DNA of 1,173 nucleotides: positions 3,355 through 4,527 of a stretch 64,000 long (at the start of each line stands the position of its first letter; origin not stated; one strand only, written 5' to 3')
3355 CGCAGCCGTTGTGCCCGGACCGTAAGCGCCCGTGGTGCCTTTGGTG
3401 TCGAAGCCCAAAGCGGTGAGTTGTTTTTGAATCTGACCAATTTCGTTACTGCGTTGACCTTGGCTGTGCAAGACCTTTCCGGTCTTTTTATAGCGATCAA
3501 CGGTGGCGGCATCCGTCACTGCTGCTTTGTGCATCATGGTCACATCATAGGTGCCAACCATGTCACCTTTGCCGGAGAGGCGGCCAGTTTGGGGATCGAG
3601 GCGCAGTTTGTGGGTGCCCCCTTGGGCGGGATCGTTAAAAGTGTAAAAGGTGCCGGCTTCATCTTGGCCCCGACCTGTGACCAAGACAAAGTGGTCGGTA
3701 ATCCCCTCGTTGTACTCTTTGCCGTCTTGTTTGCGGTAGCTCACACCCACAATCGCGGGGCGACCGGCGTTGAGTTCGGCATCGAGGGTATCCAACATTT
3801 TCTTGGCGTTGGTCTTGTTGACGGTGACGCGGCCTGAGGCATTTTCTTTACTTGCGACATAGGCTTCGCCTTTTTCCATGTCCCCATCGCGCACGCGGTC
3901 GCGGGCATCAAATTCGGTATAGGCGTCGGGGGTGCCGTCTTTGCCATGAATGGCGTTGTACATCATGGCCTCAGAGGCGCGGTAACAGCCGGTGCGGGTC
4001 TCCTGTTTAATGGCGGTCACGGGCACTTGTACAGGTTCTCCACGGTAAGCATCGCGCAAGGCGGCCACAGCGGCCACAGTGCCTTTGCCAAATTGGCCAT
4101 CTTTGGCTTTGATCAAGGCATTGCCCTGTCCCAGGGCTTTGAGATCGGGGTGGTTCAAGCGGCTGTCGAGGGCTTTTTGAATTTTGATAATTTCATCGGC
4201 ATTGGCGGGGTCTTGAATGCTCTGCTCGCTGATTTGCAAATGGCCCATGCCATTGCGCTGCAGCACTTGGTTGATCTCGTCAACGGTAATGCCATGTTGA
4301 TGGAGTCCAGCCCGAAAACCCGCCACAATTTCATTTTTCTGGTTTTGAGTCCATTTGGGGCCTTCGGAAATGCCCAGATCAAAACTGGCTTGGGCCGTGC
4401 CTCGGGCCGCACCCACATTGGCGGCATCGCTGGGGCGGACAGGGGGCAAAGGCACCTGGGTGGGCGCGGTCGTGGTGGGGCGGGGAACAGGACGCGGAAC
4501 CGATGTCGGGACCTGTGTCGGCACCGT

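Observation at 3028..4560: Signal-peptide-less protein with three peptidoglycan-binding modules flanking a papain-like domain and a Pro-rich N-terminus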

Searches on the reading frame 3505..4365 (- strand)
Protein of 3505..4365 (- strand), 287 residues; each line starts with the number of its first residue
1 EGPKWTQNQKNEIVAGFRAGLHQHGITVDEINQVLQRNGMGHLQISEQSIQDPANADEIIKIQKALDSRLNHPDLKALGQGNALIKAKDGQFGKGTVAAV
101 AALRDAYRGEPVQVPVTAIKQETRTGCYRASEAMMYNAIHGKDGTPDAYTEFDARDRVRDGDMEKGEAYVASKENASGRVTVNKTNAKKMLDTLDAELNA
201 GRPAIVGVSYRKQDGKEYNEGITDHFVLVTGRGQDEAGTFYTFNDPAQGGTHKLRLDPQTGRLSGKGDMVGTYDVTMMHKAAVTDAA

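Call 49: search_solved_structures(query=A2, max_evalue=1, show_alignments=2)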
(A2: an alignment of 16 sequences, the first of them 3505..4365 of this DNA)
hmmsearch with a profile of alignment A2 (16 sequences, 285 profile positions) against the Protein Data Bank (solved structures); distinct sequences matched with E-value up to 1: 3.
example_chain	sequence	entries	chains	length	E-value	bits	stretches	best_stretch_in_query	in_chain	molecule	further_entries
9jdd_A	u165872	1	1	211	1e-11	47.9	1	172-250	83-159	Peptidase C39-like domain-containing protein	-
9jg8_C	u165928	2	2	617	5.3e-11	45.5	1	172-250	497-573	Peptidase C39-like domain-containing protein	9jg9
3u1w_A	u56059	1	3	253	0.16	14.4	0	147-204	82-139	Hypothetical PERIPLASMIC PROTEIN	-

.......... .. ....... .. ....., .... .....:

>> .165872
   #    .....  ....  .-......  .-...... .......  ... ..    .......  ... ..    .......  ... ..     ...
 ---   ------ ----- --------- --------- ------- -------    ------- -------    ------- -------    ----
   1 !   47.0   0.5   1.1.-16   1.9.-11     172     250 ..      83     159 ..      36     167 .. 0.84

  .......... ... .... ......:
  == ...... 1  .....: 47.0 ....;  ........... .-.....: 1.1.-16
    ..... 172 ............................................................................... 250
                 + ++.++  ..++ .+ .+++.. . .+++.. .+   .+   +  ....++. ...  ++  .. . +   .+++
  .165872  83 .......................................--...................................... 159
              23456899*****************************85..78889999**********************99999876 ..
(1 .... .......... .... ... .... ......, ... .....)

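Call 51: find_related_loci(query=A2, collection=genome_contigs, flank=10000)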
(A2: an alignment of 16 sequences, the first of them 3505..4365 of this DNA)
Query A2 (287 aa) in genome_contigs; peptide patterns used: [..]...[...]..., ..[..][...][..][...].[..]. (x = any residue, [..] = any of these).
63 stretches matched a pattern; 7 encode a relative of the query (tblastn E <= 1e-3); 7 distinct loci.
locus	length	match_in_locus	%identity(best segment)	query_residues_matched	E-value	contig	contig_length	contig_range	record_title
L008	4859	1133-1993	97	1-287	0e+0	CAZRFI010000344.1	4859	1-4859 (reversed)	MAG TPA_asm: uncultured Candidatus Sericytochromatia bacterium isolate binchicken_co266_209 genome assembly, contig: NOD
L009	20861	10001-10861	96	1-287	0e+0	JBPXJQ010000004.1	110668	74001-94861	MAG: Candidatus Blackallbacteria bacterium isolate mt_P12 k141_121939, whole genome shotgun sequence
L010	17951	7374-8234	96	1-287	0e+0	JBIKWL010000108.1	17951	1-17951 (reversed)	MAG: Candidatus Sericytochromatia bacterium isolate ME2015-09-13_3300035666_group6_bin207 Rohwer_bin1392_scaffold_2695_c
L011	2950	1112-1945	48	3-278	9e-86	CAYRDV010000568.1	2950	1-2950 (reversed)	MAG TPA_asm: uncultured Candidatus Sericytochromatia bacterium isolate binchicken_co248_139 genome assembly, contig: NOD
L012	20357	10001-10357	41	127-263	4e-21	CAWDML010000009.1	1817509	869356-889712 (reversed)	MAG: uncultured delta proteobacterium isolate MFD04944.bin.2.99 genome assembly, contig: contig_31644, whole genome shot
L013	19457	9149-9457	44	170-273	1e-20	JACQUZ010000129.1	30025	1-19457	MAG: Deltaproteobacteria bacterium isolate NC_groundwater_1450_Ag_S-0.65um_64_25 S_p65_S5_coassembly_k141_4144678, whole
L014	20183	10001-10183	44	191-253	5e-13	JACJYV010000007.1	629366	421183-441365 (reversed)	MAG: Bacteroidia bacterium isolate HK-STAS-BACT-47 HK-STAS-BACT-47_7, whole genome shotgun sequence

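Call 55: search_protein_representatives(alignment_id=A2)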
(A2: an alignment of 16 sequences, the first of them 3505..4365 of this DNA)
Query: 16 sequences, 285 profile positions. Proteins with E-value up to 0.001 (for the whole library): 1004; up to 1e-10: 197; up to 1e-30: 9. The best 150 are listed.
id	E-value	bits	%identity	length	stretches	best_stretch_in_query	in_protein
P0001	1.7e-141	486.9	-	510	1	2-284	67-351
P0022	1.6e-128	444.3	-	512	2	2-283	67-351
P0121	4.3e-104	364.2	-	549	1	2-281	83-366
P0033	4.0e-102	357.7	-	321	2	1-151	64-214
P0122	1.1e-90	320.2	-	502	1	4-276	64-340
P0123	1.0e-87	310.4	-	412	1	3-281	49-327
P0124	6.3e-86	304.6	-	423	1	5-276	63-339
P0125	6.3e-37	143.8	-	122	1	72-190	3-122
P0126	2.2e-31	125.6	-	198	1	2-115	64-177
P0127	1.9e-25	106.1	-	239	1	164-276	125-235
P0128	4.6e-24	101.6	-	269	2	161-266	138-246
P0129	4.3e-23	98.4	-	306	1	108-267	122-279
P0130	4.3e-23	98.4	-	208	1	163-271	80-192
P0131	3.0e-22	95.6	-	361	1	164-266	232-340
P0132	5.4e-22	94.8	-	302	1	137-262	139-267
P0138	1.2e-20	90.4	-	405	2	159-262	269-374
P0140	1.5e-20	90.0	-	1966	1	109-271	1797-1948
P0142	2.3e-20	89.4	-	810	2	119-263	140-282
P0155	3.4e-19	85.6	-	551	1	164-277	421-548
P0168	1.0e-17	80.7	-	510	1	43-271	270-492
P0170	1.1e-17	80.6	-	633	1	164-271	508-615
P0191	2.2e-16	76.3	-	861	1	164-256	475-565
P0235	2.7e-14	69.5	-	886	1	165-280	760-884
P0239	3.5e-14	69.1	-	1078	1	164-254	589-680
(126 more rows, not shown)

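Call 56: search_protein_families(library=pfam, proteins=[P0140, P0142, P0191, P0235, P0239, P0170, P0168, P0155, P0131, P0138], max_evalue=0.001)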
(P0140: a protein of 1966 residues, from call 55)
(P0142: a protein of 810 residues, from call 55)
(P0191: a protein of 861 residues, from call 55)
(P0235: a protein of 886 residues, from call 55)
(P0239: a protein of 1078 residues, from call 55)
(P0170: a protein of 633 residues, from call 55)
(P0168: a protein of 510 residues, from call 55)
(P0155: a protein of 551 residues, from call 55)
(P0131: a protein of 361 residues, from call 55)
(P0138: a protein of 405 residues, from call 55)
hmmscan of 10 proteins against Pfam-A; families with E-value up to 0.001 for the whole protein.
P0140 (1966 aa): 5 families
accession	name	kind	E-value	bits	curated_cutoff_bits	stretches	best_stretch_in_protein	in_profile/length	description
PF05593.20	RHS_repeat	-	4.2e-38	129.4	22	2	1191-1227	1-37/38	RHS Repeat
PF13517.12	FG-GAP_3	-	9.3e-21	74.6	26.9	4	481-543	1-60/61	FG-GAP-like repeat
PF03534.18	SpvB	-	8.6e-19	68.3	22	1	59-138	4-82/287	Salmonella virulence plasmid 65kDa B protein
PF12256.14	TcdB_toxin_midN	-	1e-16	61.2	24.8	1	573-701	21-156/181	Insecticide toxin TcdB middle/N-terminal region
PF01839.29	FG-GAP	-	2.2e-08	34.2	22.1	0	582-616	5-33/37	FG-GAP repeat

P0142 (810 aa): 7 families
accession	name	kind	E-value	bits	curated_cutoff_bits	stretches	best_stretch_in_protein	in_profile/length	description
PF13529.12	Peptidase_C39_2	-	3.6e-22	79.9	24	2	355-506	3-143/143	Peptidase_C39 like family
PF01476.26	LysM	-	2.8e-12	46.8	20.9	1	6-48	2-43/43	LysM domain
PF14399.12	BtrH_N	-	3.9e-09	37.3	29.7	1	450-500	79-129/134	Butirosin biosynthesis protein H, N-terminal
PF21646.3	ACTMAP-like_C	-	9.3e-07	29.7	27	0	144-251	9-119/121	Actin maturation protease-like, C-terminal domain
PF01464.25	SLT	-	1e-06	28.7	21.3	1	607-660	2-54/117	Transglycosylase SLT domain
PF19489.4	SLT_4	-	0.0004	20.5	27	0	596-663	26-105/184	Transglycosylase SLT domain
PF11814.14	DUF3335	-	0.00075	19.5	25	0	445-506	114-166/206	Peptidase_C39 like family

P0191 (861 aa): 4 families
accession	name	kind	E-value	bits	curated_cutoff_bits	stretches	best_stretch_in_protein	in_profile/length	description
PF21277.2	T6SS_VgrG3-like_C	-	3.4e-47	161.2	27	1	160-352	1-182/183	Type VI secretion system spike protein VgrG3-like, C-terminal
PF01476.26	LysM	-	1e-29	102.6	20.9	2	62-105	1-43/43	LysM domain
PF23473.1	LysM3_LYK4_5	-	4.9e-11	43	29.3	1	61-98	4-40/48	LYK4/5 LysM3 domain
PF23446.1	LysM1_NFP_LYK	-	7.7e-05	23.9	36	0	61-105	7-54/60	NFP/LYK LysM1 domain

P0235 (886 aa): 0 families

P0239 (1078 aa): 1 family
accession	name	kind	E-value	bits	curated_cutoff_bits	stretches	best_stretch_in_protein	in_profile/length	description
PF13699.11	eCIS_core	-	1.3e-11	44.9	22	1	36-103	6-78/79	eCIS core domain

P0170 (633 aa): 5 families
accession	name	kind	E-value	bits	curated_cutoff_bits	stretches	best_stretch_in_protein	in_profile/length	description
PF12796.13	Ank_2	-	3e-74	246.1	27.3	8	77-166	4-90/90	Ankyrin repeats (3 copies)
PF00023.36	Ank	-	4.2e-53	174.7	21.1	4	136-166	2-32/33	Ankyrin repeat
PF13637.12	Ank_4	-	1.6e-51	171.6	22.7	6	140-177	1-38/50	Ankyrin repeats (many copies)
PF13606.12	Ank_3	-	3.9e-48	155.5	22.3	1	136-163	2-29/30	Ankyrin repeat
PF13857.12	Ank_5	-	2.1e-38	130.4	27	4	122-176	1-56/56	Ankyrin repeats (many copies)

P0168 (510 aa): 0 families

P0155 (551 aa): 5 families
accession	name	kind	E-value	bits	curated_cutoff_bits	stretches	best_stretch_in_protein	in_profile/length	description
PF21277.2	T6SS_VgrG3-like_C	-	2.9e-54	184.3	27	1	148-340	1-182/183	Type VI secretion system spike protein VgrG3-like, C-terminal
PF01476.26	LysM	-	6.6e-35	119.2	20.9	2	7-50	1-43/43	LysM domain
PF23472.1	LysM2_CERK1_LYK3_4_5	-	6.7e-09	36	27.4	1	77-121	7-54/56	LYK3/4/5 LysM2 domain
PF23473.1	LysM3_LYK4_5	-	2.4e-08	34.3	29.3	0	77-121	4-47/48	LYK4/5 LysM3 domain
PF23446.1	LysM1_NFP_LYK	-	2.7e-06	28.6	36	0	85-121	17-54/60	NFP/LYK LysM1 domain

P0131 (361 aa): 2 families
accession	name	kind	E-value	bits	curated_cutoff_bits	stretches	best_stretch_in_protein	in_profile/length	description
PF01471.23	PG_binding_1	-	7.3e-10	39.3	23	1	58-115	2-57/57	Putative peptidoglycan binding domain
PF13529.12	Peptidase_C39_2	-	0.00075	20.5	24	0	259-313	91-142/143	Peptidase_C39 like family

P0138 (405 aa): 3 families
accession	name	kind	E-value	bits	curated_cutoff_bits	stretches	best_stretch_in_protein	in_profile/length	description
PF01471.23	PG_binding_1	-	2.7e-13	50.3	23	1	129-182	4-57/57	Putative peptidoglycan binding domain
PF13529.12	Peptidase_C39_2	-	4.5e-05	24.5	24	0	293-354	83-142/143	Peptidase_C39 like family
PF14399.12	BtrH_N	-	0.00063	20.4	29.7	0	287-348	66-129/134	Butirosin biosynthesis protein H, N-terminal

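Call 62: search_protein_families(library=pfam, proteins=[L012:9428-10423:+, L012:10436-10999:+, L012:7556-9346:-, L013:9496-10353:+, L014:7970-10297:+, L014:10297-11064:+, P0121], max_evalue=0.01)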
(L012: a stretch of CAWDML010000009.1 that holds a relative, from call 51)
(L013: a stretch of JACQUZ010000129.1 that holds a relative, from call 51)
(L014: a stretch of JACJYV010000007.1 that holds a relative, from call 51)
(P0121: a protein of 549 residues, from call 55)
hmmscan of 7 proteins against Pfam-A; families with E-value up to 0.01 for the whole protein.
L012:9428-10423:+ (331 aa): 1 family
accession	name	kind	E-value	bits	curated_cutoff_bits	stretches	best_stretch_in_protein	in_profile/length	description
PF14399.12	BtrH_N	-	0.003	18.2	29.7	1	233-277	74-123/134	Butirosin biosynthesis protein H, N-terminal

L012:10436-10999:+ (187 aa): 1 family
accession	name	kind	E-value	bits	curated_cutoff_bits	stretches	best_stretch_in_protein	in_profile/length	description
PF01949.23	Endo_dU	-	4e-59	199.5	32.7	1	6-178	3-181/182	Endonuclease dU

L012:7556-9346:- (596 aa): 1 family
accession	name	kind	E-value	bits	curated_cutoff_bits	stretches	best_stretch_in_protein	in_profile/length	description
PF05708.18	Peptidase_C92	-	1.1e-11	45.5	27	1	361-521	3-121/166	Permuted papain-like amidase enzyme, YaeF/YiiX, C92 family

L013:9496-10353:+ (285 aa): 3 families
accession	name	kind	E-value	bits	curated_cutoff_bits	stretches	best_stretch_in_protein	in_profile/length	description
PF13424.12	TPR_12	-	1.1e-11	45.2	30.1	2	160-229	5-74/77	Tetratricopeptide repeat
PF13374.12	TPR_10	-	1.2e-07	32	27.5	0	203-240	5-42/42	Tetratricopeptide repeat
PF24885.1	TPR_NPHP3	-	0.00016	21.6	100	0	207-274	148-215/239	Nephrocystin-3 TPR domain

L014:7970-10297:+ (775 aa): 3 families
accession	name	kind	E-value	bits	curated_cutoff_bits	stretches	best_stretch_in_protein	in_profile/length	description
PF13699.11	eCIS_core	-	1.1e-27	96.5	22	1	99-172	2-78/79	eCIS core domain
PF01476.26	LysM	-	9.6e-10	38.7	20.9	1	230-260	1-29/43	LysM domain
PF23473.1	LysM3_LYK4_5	-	0.00077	19.9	29.3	1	230-256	5-31/48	LYK4/5 LysM3 domain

L014:10297-11064:+ (255 aa): 0 families

P0121 (549 aa): 1 family
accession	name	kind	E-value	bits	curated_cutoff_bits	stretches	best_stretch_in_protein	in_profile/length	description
PF01471.23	PG_binding_1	-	3.9e-14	53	23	2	386-426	2-42/57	Putative peptidoglycan binding domain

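Call 83: find_related_loci(query=A2, collection=viral_contigs, flank=8000)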
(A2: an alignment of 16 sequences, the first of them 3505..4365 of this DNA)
Query A2 (287 aa) in viral_contigs; peptide patterns used: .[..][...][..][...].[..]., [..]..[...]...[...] (x = any residue, [..] = any of these).
46 stretches matched a pattern, but none encodes a relative of the query by tblastn (E <= 1e-3).

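Call 84: search_dna_similar(query=window:3505-4365:-, collection=phages, mode=protein, max_evalue=0.001, max_rows=15)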
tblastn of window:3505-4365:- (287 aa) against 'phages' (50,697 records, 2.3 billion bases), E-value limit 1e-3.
No match.

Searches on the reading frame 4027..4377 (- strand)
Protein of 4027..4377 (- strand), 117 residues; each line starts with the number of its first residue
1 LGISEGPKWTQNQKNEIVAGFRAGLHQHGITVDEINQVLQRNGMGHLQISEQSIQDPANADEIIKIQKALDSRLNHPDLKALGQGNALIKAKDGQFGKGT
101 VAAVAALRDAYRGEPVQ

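Call 82: find_homologous_proteins(query=A3, max_evalue=0.001)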
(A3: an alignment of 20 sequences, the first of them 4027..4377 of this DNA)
Query A3 (20 sequences): 1284 candidates shared short words with the query, none scored E <= 0.001.

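Call 89: search_protein_families(library=pfam, alignment_id=A3, max_evalue=10)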
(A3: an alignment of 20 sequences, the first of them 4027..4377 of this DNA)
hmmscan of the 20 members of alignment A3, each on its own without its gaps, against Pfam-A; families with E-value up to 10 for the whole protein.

A. member 1, window:4027-4377:- (117 aa): 3 families
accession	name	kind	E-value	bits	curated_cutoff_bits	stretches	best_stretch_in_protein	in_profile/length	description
PF01471.23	PG_binding_1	-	0.02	15.5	23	1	79-106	12-36/57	Putative peptidoglycan binding domain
PF18863.6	AbiJ_NTD4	-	0.051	14.5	34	1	17-71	113-151/152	AbiJ N-terminal domain 4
PF21728.3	PADR1_N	-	0.16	12.8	25.7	0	60-82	12-34/60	PADR1, N-terminal helical domain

B. families by the number of members that match (of 20 scanned): 31 families (the first 25 are shown)
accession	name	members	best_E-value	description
PF01471.23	PG_binding_1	6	0.0022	Putative peptidoglycan binding domain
PF14490.11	HHH_RecD2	3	0.0086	ATP-dependent RecD2 DNA helicase HHH domain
PF21728.3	PADR1_N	2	0.0034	PADR1, N-terminal helical domain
PF09823.15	DUF2357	2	0.04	Domain of unknown function (DUF2357)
PF20075.5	DUF6471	2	0.048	Domain of unknown function (DUF6471)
PF09374.15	PG_binding_3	2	0.055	Predicted Peptidoglycan domain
PF11324.13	DUF3126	2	0.069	Protein of unknown function (DUF3126)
PF05219.18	DREV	1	0.0012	DREV methyltransferase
PF25111.1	AtTam9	1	0.0016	AtTam9 family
PF10869.13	DUF2666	1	0.0022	Domain of unknown function (DUF2666)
PF19856.4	DUF6331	1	0.0083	Family of unknown function (DUF6331)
PF12234.13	Rav1p_C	1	0.011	RAVE protein 1 C terminal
PF12683.13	DUF3798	1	0.02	Protein of unknown function (DUF3798)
PF17944.6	Arg_decarbox_C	1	0.023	Arginine decarboxylase C-terminal helical extension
PF18949.5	DUF5693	1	0.04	Family of unknown function (DUF5693)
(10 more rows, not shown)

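Call 90: predict_structure(alignment_id=A3)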
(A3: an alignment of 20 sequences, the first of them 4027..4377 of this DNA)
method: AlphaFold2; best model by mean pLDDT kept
length: 117 residues; sequences in the alignment: 20
mean_pLDDT: 83.7   pTM: 0.76
mean pLDDT of the five models: 83.7, 82.4, 79.8, 79.4, 79.2
residues with pLDDT >= 90: 65; 70-90: 29; 50-70: 21; < 50: 2
segments of 3 or more residues with pLDDT < 50: none
pLDDT, mean of each block of 10 residues (from residue 1): 65 93 95 95 90 93 92 80 62 85 90 59
secondary structure, 60 per line:
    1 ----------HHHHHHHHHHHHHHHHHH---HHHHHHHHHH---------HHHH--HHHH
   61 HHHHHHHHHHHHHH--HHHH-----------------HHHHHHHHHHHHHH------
elements in order: H11-28 H32-41 H51-54 H57-74 H77-80 H98-111
